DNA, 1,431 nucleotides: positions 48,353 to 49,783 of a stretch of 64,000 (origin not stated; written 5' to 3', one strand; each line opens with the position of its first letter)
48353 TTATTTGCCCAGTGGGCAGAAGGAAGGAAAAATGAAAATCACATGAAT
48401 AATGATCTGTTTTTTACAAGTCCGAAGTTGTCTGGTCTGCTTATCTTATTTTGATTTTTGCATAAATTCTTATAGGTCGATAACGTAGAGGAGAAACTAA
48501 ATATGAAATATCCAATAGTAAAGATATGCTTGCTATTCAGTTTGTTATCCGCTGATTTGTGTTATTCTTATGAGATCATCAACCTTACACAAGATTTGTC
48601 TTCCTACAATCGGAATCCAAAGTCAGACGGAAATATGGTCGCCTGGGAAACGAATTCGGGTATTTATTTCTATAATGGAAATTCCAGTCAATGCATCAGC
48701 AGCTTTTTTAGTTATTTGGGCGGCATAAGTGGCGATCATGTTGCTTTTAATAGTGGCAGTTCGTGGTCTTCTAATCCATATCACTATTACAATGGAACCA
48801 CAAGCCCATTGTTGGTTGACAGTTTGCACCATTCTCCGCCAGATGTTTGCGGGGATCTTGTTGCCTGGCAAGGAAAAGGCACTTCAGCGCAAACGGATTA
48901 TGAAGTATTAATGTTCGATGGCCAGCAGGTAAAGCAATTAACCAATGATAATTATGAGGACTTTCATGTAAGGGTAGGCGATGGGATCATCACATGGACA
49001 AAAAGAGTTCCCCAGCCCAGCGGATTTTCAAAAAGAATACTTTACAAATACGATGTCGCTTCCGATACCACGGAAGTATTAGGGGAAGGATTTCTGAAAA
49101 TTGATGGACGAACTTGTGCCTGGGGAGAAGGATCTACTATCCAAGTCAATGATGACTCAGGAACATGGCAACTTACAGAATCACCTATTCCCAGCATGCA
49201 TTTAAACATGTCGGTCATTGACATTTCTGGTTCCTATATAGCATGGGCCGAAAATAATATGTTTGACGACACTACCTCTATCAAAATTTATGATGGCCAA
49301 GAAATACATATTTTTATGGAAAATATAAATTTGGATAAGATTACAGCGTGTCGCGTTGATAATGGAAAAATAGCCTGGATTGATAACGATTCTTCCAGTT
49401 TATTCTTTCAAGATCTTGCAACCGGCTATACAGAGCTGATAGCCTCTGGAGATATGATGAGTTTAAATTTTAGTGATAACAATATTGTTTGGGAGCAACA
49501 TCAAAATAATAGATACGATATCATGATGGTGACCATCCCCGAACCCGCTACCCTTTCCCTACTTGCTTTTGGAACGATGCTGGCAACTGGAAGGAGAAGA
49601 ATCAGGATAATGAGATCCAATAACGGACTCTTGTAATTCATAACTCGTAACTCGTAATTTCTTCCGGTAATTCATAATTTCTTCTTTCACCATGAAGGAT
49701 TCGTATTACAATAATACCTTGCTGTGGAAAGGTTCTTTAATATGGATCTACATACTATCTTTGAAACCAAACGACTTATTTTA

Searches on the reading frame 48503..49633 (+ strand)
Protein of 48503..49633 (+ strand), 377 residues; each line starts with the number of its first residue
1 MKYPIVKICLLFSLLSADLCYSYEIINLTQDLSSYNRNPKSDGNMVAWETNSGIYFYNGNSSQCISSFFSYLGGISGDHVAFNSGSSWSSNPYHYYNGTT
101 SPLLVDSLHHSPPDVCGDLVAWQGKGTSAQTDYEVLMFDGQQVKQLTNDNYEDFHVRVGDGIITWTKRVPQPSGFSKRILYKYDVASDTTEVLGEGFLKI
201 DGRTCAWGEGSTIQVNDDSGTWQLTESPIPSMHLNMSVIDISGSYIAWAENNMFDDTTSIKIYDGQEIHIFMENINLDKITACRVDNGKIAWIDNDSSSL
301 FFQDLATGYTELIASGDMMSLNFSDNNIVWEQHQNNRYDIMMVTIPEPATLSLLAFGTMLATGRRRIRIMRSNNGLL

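Call 60: search_protein_families(library=ncbifam, proteins=[window:48503-49633:+], max_evalue=0.001)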
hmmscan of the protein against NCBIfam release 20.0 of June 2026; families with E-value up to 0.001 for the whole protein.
window:48503-49633:+ (377 aa): 3 families
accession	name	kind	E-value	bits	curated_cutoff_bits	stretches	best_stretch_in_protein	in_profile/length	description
TIGR04275.1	beta_prop_Msarc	repeat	1.2e-09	37.8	85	0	316-345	9-38/40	beta-propeller repeat protein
NF033554.9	floc_PepA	equivalog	0.00023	21.1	80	1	295-366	188-258/261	flocculation-associated PEP-CTERM protein PepA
TIGR02595.1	PEP_CTERM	domain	0.00071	20.3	16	0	345-368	1-24/24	PEP-CTERM sorting domain-containing protein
